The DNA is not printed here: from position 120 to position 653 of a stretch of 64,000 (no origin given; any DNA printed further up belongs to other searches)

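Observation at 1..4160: Tail of a nonribosomal-peptide-type biosynthetic cluster (HPPD/HmaS-like, MbtH, ABC exporter, Sfp-type PPTase) ending at tRNA-Thr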

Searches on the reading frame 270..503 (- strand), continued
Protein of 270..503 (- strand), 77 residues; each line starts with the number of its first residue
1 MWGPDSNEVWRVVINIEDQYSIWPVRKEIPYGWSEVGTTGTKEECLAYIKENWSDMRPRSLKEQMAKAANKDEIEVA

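Call 61: search_protein_families(library=pfam, proteins=[L004:4840-12825:-, L007:5730-8877:+, L001:1-3186:-, L003:12175-14111:+], max_evalue=0.00001)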
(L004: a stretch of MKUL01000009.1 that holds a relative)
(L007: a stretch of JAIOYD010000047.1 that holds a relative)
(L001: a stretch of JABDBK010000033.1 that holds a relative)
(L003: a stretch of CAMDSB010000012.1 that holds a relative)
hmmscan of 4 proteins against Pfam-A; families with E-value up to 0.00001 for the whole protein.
L004:4840-12825:- (2661 aa): 5 families
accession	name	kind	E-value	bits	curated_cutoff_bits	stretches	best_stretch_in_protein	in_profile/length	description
PF00668.25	Condensation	-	3.1e-208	692.5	30.6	2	198-638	5-455/456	Condensation domain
PF00501.34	AMP-binding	-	6.3e-153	509.6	29.9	2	1773-2167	1-384/384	AMP-binding enzyme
PF00550.31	PP-binding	-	2.7e-36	124.1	20.8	3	114-175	3-66/67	Phosphopantetheine attachment site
PF13193.12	AMP-binding_C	-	7.6e-25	88.1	24.5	1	1061-1146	1-76/76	AMP-binding enzyme C-terminal domain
PF00975.26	Thioesterase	-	2.1e-13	51.5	26.4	1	2450-2590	2-142/226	Thioesterase domain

L007:5730-8877:+ (1049 aa): 2 families
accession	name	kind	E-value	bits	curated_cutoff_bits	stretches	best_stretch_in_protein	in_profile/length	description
PF00501.34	AMP-binding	-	3e-86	290.1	29.9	1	618-970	1-384/384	AMP-binding enzyme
PF00551.24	Formyl_trans_N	-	8.7e-18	65.1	26.1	1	79-159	86-166/181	Formyl transferase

L001:1-3186:- (1062 aa): 4 families
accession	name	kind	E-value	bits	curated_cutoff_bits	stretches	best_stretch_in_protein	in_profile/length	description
PF00668.25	Condensation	-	4.8e-105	352.3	30.6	1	7-433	2-441/456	Condensation domain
PF00501.34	AMP-binding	-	9.2e-84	281.9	29.9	1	475-825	1-384/384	AMP-binding enzyme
PF13193.12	AMP-binding_C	-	2.4e-09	38.4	24.5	1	891-992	1-76/76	AMP-binding enzyme C-terminal domain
PF00550.31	PP-binding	-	7.8e-07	29.7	20.8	1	1022-1061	2-43/67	Phosphopantetheine attachment site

L003:12175-14111:+ (645 aa): 2 families
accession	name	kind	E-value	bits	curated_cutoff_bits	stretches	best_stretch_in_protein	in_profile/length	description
PF00551.24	Formyl_trans_N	-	5.4e-17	62.5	26.1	1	87-163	90-166/181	Formyl transferase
PF02911.23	Formyl_trans_C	-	1.1e-08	35.5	21.1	1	211-304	6-94/100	Formyl transferase, C-terminal domain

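Call 68: find_related_loci(query=window:270-503:-, collection=metagenome_contigs, flank=10000)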
Query window:270-503:- (77 aa) in metagenome_contigs; peptide patterns used: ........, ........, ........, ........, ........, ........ (x = any residue, [..] = any of these).
408 stretches matched a pattern; 294 encode a relative of the query (tblastn E <= 1e-3); the best 80 are kept; 80 distinct loci.
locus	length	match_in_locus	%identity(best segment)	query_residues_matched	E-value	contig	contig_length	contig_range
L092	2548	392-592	75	4-70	1e-31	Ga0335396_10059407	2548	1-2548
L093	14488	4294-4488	68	6-70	2e-30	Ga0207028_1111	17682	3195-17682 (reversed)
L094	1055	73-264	73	7-70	4e-30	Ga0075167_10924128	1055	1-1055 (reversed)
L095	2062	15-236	67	1-75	3e-29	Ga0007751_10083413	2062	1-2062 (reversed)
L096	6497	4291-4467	78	8-66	1e-27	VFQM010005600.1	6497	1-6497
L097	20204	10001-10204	66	8-75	2e-27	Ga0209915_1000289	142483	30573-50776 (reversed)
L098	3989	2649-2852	66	8-75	2e-27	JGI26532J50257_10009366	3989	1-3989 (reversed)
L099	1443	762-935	79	8-65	3e-27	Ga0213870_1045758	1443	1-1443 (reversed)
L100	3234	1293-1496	60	5-72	7e-26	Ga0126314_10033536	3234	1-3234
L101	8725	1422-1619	61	5-70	1e-25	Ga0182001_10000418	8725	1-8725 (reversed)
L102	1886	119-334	64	3-70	1e-25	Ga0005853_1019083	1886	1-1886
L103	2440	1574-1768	63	5-69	3e-25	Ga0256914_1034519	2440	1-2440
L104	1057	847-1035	62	9-71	2e-25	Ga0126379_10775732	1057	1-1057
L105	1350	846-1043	59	5-70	8e-25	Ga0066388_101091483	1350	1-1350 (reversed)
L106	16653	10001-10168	73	8-63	1e-24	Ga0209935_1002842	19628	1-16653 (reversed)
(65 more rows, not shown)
